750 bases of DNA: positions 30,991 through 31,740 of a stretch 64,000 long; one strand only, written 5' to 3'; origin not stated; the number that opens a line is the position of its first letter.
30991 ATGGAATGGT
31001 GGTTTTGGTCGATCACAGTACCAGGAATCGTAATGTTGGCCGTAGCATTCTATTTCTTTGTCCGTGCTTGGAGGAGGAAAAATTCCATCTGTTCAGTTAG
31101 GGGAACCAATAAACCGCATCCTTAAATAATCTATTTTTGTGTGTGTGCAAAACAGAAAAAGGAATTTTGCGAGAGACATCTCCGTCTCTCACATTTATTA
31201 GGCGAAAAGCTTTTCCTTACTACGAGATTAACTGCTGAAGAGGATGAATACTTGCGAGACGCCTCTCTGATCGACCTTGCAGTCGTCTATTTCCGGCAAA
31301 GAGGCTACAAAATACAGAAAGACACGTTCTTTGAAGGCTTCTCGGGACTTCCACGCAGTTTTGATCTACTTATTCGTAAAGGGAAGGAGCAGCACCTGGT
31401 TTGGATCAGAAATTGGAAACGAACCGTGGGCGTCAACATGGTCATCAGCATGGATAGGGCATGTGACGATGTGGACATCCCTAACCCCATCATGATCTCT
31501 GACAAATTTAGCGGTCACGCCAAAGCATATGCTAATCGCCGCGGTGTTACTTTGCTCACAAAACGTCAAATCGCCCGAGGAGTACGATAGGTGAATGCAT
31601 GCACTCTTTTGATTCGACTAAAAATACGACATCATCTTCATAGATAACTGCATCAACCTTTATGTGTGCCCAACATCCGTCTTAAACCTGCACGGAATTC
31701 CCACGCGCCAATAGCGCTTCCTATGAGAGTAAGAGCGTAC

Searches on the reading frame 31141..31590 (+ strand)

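Call 106: search_protein_families(library=pfam, proteins=[window:31141-31590:+], max_evalue=0.01)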
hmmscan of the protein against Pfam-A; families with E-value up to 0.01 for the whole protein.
window:31141-31590:+ (149 aa): 1 family
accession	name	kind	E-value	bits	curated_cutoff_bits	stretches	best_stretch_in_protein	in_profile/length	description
PF04471.18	Mrr_cat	-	2e-05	25.1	21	1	46-146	12-113/115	Restriction endonuclease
